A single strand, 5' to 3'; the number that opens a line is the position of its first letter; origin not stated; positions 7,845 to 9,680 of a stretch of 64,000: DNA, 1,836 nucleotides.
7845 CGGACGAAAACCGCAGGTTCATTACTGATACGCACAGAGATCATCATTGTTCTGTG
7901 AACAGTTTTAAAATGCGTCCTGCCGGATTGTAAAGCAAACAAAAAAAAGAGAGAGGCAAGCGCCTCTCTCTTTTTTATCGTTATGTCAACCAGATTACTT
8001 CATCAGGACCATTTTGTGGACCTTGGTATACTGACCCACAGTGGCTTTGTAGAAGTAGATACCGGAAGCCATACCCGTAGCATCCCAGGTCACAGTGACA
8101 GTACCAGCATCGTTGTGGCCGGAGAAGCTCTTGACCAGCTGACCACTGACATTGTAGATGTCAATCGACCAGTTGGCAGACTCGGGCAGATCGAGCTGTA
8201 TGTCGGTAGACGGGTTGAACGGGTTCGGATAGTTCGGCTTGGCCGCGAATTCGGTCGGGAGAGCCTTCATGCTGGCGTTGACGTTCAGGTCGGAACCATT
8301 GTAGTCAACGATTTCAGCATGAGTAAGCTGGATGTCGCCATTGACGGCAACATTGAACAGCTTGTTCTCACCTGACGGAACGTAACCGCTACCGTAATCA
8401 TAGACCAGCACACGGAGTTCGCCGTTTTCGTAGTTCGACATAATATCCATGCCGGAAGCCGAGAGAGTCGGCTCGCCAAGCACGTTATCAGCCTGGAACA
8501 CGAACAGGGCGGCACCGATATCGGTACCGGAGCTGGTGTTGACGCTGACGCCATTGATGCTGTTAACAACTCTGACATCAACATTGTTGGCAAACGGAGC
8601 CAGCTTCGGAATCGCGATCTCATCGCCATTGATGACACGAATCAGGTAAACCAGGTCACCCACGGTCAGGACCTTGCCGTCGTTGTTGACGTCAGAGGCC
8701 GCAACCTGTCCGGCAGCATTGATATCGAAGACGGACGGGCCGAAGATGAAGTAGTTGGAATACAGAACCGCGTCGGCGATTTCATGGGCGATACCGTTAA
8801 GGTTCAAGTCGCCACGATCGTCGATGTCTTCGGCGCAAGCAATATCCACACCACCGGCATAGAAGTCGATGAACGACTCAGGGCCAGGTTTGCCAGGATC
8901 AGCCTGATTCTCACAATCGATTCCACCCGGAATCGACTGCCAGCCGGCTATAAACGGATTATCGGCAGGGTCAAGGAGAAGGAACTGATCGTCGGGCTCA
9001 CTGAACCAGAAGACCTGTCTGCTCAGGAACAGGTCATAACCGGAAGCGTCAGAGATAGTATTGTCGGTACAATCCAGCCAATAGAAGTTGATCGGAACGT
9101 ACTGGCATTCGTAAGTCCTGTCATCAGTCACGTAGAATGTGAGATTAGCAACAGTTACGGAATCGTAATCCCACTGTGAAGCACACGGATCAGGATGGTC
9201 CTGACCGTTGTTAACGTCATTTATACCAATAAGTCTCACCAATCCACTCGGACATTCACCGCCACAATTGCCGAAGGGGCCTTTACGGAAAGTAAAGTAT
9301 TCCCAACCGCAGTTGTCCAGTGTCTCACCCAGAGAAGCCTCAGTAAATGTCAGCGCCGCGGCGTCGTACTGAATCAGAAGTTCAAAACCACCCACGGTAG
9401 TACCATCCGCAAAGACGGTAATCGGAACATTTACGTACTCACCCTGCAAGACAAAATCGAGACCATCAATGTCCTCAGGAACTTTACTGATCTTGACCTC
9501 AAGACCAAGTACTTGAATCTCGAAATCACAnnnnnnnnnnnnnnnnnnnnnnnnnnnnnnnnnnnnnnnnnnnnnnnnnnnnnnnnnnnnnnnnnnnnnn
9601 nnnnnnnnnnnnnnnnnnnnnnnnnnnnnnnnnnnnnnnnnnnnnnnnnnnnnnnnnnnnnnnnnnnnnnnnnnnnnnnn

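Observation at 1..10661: Adjacent paralogous surface proteins combine a dockerin-like module with a T9SS sorting domain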

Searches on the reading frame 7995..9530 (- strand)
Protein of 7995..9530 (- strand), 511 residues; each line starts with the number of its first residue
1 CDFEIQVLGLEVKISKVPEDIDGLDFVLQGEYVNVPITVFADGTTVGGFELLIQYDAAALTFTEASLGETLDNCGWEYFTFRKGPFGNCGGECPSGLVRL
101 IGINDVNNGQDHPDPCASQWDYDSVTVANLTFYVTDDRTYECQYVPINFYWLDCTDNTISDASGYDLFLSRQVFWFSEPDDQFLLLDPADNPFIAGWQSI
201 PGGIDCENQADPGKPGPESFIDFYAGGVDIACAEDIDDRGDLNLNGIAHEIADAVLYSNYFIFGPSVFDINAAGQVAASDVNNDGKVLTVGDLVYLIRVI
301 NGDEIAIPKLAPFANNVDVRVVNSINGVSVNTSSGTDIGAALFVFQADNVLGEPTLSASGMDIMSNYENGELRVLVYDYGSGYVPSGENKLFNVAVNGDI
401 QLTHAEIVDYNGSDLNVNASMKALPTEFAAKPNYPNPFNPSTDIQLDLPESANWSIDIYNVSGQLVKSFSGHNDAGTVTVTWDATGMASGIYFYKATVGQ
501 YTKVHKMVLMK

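Call 11: find_homologous_proteins(query=window:7995-9530:-)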
Query window:7995-9530:- (511 aa): 2505 proteins with E <= 0.001 among 8000 candidates; the best 120 are listed.
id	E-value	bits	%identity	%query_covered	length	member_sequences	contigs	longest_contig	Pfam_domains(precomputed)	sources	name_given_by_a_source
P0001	0.0e+0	1175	100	100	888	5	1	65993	PF18962.8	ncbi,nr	ncbi:MAG: T9SS type A sorting domain-containing protein [candidate division Zixibacteria bacterium]|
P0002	2.5e-224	764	66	100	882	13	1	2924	PF18962.8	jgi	jgi:hypothetical protein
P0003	6.4e-219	746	65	100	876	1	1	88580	PF18962.8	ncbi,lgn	-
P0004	1.3e-218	745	66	96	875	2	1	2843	PF18962.8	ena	-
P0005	6.2e-216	736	65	100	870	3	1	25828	PF18962.8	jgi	jgi:Secretion system C-terminal sorting domain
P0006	2.3e-208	711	64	100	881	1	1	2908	PF18962.8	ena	-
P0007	2.4e-206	705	62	100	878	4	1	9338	PF18962.8,PF13860.13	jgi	jgi:hypothetical protein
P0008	5.9e-206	703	61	100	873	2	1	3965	PF18962.8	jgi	-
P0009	3.1e-199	681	61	100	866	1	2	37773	PF18962.8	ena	-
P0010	5.6e-198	677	61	100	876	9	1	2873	PF18962.8,PF13860.13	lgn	-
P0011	1.4e-167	577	53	100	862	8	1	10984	PF18962.8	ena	-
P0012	1.7e-167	576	53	100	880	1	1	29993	PF18962.8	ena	-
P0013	1.1e-166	574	63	81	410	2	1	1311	PF18962.8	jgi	jgi:hypothetical protein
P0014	1.4e-166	573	52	100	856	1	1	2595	PF18962.8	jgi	jgi:hypothetical protein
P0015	2.8e-164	566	52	100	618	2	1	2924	PF18962.8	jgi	jgi:hypothetical protein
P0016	1.5e-163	563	52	100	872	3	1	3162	PF18962.8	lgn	-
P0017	1.5e-162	560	53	100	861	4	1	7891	PF18962.8,PF05345.19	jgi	jgi:hypothetical protein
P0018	6.6e-162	558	52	100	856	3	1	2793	PF18962.8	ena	-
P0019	9.2e-162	558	52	100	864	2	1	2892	PF18962.8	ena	-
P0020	1.5e-160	554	52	100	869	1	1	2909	PF18962.8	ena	-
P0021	5.9e-160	552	51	100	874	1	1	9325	PF18962.8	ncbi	ncbi:MAG: T9SS type A sorting domain-containing protein [Candidatus Zixiibacteriota bacterium]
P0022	2.7e-159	549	53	100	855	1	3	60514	PF18962.8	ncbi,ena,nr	ncbi:MAG: T9SS type A sorting domain-containing protein [candidate division Zixibacteria bacterium]|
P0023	2.8e-159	549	53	96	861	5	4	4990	PF18962.8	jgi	jgi:hypothetical protein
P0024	3.1e-159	549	53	100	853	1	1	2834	PF18962.8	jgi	jgi:hypothetical protein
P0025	6.8e-159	548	53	96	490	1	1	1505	PF18962.8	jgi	jgi:hypothetical protein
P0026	2.7e-158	546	54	93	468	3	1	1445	PF18962.8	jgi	jgi:hypothetical protein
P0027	3.4e-156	539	51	100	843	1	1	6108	PF18962.8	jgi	-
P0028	3.0e-155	536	51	100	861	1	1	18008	PF18962.8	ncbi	-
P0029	5.7e-155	535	51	100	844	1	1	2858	PF18962.8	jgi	jgi:hypothetical protein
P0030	1.7e-154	534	53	100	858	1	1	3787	PF17963.8,PF18962.8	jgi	-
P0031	3.4e-153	529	52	100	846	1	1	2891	PF18962.8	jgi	jgi:hypothetical protein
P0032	4.7e-153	529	51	100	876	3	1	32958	PF18962.8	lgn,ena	-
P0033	8.0e-153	528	50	100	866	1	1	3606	PF18962.8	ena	-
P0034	2.3e-152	527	52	100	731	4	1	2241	PF18962.8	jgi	jgi:hypothetical protein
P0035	3.0e-152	526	51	100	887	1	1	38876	PF18962.8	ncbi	-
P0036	3.5e-152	526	53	95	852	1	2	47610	PF18962.8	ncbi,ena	-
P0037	4.3e-152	526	52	100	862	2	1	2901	PF18962.8,PF13860.13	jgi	jgi:hypothetical protein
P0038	4.4e-152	526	54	88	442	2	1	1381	PF18962.8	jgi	jgi:hypothetical protein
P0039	5.7e-152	525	52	91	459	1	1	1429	PF18962.8,PF13860.13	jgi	jgi:hypothetical protein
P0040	4.0e-151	522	50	100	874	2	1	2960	PF18962.8,PF13860.13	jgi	jgi:hypothetical protein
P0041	4.1e-151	522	53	95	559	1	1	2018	PF18962.8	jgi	jgi:hypothetical protein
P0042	5.6e-151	522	50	100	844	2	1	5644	PF18962.8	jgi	jgi:hypothetical protein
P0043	1.0e-150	521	51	100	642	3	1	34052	PF18962.8,PF13860.13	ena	-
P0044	1.1e-149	518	53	100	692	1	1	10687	PF18962.8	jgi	jgi:hypothetical protein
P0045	4.1e-148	513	50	100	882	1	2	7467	PF18962.8,PF13860.13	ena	-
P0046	7.2e-148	512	49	100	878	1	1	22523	PF18962.8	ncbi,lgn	-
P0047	2.0e-147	510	50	100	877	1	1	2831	PF18962.8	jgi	jgi:hypothetical protein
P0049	1.1e-146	508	51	100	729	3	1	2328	PF18962.8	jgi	jgi:hypothetical protein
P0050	1.4e-146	507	64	70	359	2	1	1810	PF18962.8,PF13860.13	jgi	jgi:hypothetical protein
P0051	2.6e-146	507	49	100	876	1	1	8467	PF18962.8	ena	-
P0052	9.8e-146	505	51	100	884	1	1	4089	PF18962.8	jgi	-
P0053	1.4e-145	504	51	100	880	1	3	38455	PF18962.8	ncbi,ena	-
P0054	5.2e-145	502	51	100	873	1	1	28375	PF18962.8,PF13860.13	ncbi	ncbi:MAG: T9SS type A sorting domain-containing protein [Candidatus Zixiibacteriota bacterium]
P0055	1.3e-144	501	51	100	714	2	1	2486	PF18962.8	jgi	jgi:hypothetical protein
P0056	3.6e-144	499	49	100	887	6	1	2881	PF18962.8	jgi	jgi:hypothetical protein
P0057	4.7e-144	499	51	100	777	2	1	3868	PF18962.8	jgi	jgi:hypothetical protein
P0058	5.4e-144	499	50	100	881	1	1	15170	PF18962.8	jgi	jgi:hypothetical protein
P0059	6.9e-144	499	52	99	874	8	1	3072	PF18962.8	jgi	jgi:hypothetical protein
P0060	1.1e-143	498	49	100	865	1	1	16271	PF18962.8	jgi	jgi:Secretion system C-terminal sorting domain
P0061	1.7e-143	497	49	100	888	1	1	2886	PF18962.8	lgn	-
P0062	2.2e-143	497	50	100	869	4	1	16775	PF18962.8,PF13860.13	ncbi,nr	ncbi:MAG: T9SS type A sorting domain-containing protein [candidate division Zixibacteria bacterium]|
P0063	2.5e-143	497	51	96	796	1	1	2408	PF18962.8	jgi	jgi:hypothetical protein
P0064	6.0e-143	495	49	100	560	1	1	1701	PF18962.8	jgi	jgi:hypothetical protein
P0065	7.8e-142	492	50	100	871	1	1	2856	PF18962.8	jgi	jgi:hypothetical protein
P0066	1.1e-141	491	50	98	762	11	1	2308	PF18962.8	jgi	jgi:hypothetical protein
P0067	2.7e-141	490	50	99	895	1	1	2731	PF18962.8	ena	-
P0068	3.1e-141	490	51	100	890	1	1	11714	PF18962.8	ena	-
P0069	5.9e-141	489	50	98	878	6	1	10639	PF18962.8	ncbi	-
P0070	6.4e-141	489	48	95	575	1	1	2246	PF13585.13,PF18962.8,PF13860.13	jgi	jgi:hypothetical protein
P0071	1.6e-140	487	48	95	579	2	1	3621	PF18962.8,PF13860.13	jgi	jgi:hypothetical protein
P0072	2.0e-140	487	50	97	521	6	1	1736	PF18962.8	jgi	jgi:hypothetical protein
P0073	2.3e-140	487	51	91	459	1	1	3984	PF13585.13,PF18962.8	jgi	-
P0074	3.3e-140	486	50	100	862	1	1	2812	PF18962.8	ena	-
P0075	3.4e-140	486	47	100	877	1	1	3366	PF18962.8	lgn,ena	-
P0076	8.0e-140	485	50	100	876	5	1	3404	PF18962.8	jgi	jgi:hypothetical protein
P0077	8.1e-140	485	47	100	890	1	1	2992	PF18962.8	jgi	jgi:hypothetical protein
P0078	9.1e-140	485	50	98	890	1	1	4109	PF18962.8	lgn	-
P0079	3.7e-139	483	52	96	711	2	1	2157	PF18962.8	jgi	jgi:hypothetical protein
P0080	5.9e-139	482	49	100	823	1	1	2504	PF18962.8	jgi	jgi:hypothetical protein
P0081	3.2e-138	480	51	96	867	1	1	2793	PF18962.8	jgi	jgi:hypothetical protein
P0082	6.3e-138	479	50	96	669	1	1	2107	PF18962.8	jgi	jgi:hypothetical protein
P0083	1.1e-137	478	50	99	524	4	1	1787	PF18962.8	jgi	jgi:hypothetical protein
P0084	2.2e-137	477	47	95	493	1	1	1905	PF13585.13,PF18962.8,PF13860.13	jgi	jgi:hypothetical protein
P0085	7.6e-137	475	49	100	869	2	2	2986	PF18962.8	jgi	jgi:hypothetical protein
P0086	2.3e-136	474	50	99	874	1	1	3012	PF18962.8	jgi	jgi:hypothetical protein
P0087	4.5e-136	473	48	100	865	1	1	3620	PF18962.8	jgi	-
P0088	1.7e-135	471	50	100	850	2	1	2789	PF18962.8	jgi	jgi:hypothetical protein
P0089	2.5e-135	470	60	74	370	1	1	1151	PF18962.8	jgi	jgi:hypothetical protein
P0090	4.2e-135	470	50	100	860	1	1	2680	PF18962.8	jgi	-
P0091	2.0e-134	467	48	100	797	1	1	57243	PF18962.8,PF13860.13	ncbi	-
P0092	6.1e-134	466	48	100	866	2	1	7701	PF18962.8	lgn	-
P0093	1.3e-133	465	46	100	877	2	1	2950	PF18962.8,PF13860.13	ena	-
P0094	1.5e-133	464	47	100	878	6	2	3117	PF18962.8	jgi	jgi:hypothetical protein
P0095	7.4e-133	462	47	100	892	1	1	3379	PF18962.8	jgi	jgi:hypothetical protein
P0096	1.3e-132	461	48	100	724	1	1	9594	PF18962.8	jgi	jgi:hypothetical protein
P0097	1.7e-131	458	47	100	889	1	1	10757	PF18962.8,PF13860.13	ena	-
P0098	1.8e-131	458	47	100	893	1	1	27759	PF18962.8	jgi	jgi:hypothetical protein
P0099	1.9e-131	458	48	100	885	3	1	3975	PF18962.8,PF13860.13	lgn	-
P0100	5.9e-131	456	48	100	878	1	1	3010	PF18962.8,PF13860.13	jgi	jgi:hypothetical protein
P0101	7.4e-131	456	48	100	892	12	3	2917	PF13585.13,PF18962.8,PF13860.13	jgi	jgi:hypothetical protein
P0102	1.4e-130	455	47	100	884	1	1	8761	PF18962.8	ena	-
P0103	1.4e-130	455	47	95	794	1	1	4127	PF13585.13,PF18962.8,PF13860.13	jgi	jgi:hypothetical protein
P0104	3.7e-130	453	47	100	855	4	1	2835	PF18962.8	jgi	jgi:hypothetical protein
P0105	6.3e-130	452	47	100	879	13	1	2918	PF18962.8,PF13860.13,PF05345.19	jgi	jgi:hypothetical protein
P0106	1.1e-129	452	47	100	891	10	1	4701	PF18962.8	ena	-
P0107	1.3e-129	451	47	100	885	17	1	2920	PF18962.8,PF13860.13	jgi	jgi:hypothetical protein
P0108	1.4e-129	451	45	100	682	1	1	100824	PF18962.8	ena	-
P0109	3.1e-129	450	47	100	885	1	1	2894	PF18962.8,PF13860.13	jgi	jgi:hypothetical protein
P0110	3.1e-129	450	47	100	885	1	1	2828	PF18962.8,PF13860.13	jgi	jgi:hypothetical protein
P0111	5.5e-129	449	50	91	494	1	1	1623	PF18962.8,PF13860.13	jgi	jgi:hypothetical protein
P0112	6.0e-129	449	48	98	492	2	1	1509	PF18962.8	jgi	jgi:hypothetical protein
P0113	6.8e-129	449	45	100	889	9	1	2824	PF13585.13,PF18962.8,PF13860.13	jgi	jgi:hypothetical protein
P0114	2.5e-128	447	46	100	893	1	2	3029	PF13585.13,PF18962.8,PF13860.13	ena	-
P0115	3.1e-128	447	48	100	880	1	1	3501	PF18962.8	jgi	-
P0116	4.2e-128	446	47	100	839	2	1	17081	PF18962.8,PF13860.13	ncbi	ncbi:MAG: T9SS type A sorting domain-containing protein [Candidatus Zixiibacteriota bacterium]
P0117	4.2e-128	446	48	100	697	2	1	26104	PF13585.13,PF18962.8,PF13860.13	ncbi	-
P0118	4.3e-128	446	46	100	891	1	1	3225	PF18962.8,PF13860.13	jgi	jgi:hypothetical protein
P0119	5.0e-128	446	46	98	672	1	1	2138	PF13585.13,PF18962.8,PF13860.13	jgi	jgi:hypothetical protein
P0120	7.1e-128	446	49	96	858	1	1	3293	PF18962.8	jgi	jgi:hypothetical protein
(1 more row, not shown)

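Call 12: find_encoding_contigs(protein=P0001, flank=10000, max_places=3)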
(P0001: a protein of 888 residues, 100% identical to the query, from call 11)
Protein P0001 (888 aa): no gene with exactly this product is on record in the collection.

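Call 17: search_protein_families(library=pfam, alignment_id=A1, max_evalue=1)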
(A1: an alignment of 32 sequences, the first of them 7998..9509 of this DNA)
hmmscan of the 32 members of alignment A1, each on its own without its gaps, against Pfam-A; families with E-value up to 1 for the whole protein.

A. member 1, window:7998-9509:- (504 aa): 5 families
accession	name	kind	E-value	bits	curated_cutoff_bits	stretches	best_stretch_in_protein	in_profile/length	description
PF18962.6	Por_Secre_tail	-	1.5e-10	41.6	27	1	427-501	2-74/75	Secretion system C-terminal sorting domain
PF13860.13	FlgD_ig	-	5.4e-06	26.7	27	1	436-490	13-74/79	FlgD Ig-like domain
PF00963.24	Cohesin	-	0.0013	19.3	24.1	1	22-66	12-57/139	Cohesin domain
PF13585.12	CHU_C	-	0.0029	18.1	27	1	443-496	25-78/86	CHU_C Type IX secretion signal domain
PF00404.24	Dockerin_1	-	0.12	13.1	22.9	2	272-298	2-29/57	Dockerin type I domain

B. families by the number of members that match (of 32 scanned): 26 families (the first 25 are shown)
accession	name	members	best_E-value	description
PF18962.6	Por_Secre_tail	31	2e-11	Secretion system C-terminal sorting domain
PF13860.13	FlgD_ig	28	4.1e-10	FlgD Ig-like domain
PF13585.12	CHU_C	25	4.6e-06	CHU_C Type IX secretion signal domain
PF05345.18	He_PIG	13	3.4e-06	Putative Ig domain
PF00963.24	Cohesin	13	0.00014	Cohesin domain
PF00404.24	Dockerin_1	10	0.09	Dockerin type I domain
PF17963.7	Big_9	5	5.8e-06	Bacterial Ig domain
PF24908.1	Ig_SIBA-E_2nd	4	0.00099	Integrin beta-like protein A-E, second Ig-like domain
PF18911.6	PKD_4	3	0.016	PKD domain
PF00480.26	ROK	2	0.003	ROK family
PF22352.2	K319L-like_PKD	2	0.011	K319L-like, PKD domain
PF18243.6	BfiI_DBD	2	0.06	Metal-independent restriction enzyme BfiI DNA binding domain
PF25621.1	PhiKZ_gp244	2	0.12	Bacteriophage PhiKZ capsid decoration protein gp244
PF23560.1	GBD_Hemicentin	2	0.31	Hemicentin galactose-binding domain-like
PF18692.7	DUF5640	1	0.0042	Family of unknown function (DUF5640)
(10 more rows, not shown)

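Call 20: predict_structure(alignment_id=A1)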
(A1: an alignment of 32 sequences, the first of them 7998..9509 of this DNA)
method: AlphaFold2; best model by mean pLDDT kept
length: 504 residues; sequences in the alignment: 32
mean_pLDDT: 76.3   pTM: 0.50
mean pLDDT of the five models: 76.3, 74.8, 74.8, 74.3, 73.9
residues with pLDDT >= 90: 96; 70-90: 257; 50-70: 91; < 50: 60
segments of 3 or more residues with pLDDT < 50: 13-16, 77-79, 81-87, 100-104, 227-242, 262-279, 297-301
pLDDT, mean of each block of 10 residues (from residue 1): 86 59 84 83 91 87 83 61 52 77 53 75 84 83 89 84 91 85 89 83 74 93 65 39 51 60 46 44 68 54 65 79 88 87 80 85 85 81 87 82 80 72 70 79 87 90 87 86 87 87 71
secondary structure, 60 per line:
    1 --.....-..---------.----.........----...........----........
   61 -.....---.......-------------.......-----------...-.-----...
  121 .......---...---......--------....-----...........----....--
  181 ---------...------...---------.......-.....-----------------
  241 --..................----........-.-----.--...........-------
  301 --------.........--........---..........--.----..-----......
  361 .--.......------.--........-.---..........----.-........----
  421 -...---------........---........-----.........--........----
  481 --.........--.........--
elements in order: E3-7 E25-33 E38-48 E53-60 H62-66 E70-76 E90-96 E118-127 E137-142 E151-154 E160-170 E175-178 E211-217 E219-223 H243-260 H265-272 H283-293 E309-317 E320-327 E331-340 E355-361 E364-370 E380-387 E393-402 E409-416 E422-424 E434-441 E445-452 E458-466 E469-476 E483-491 E494-502
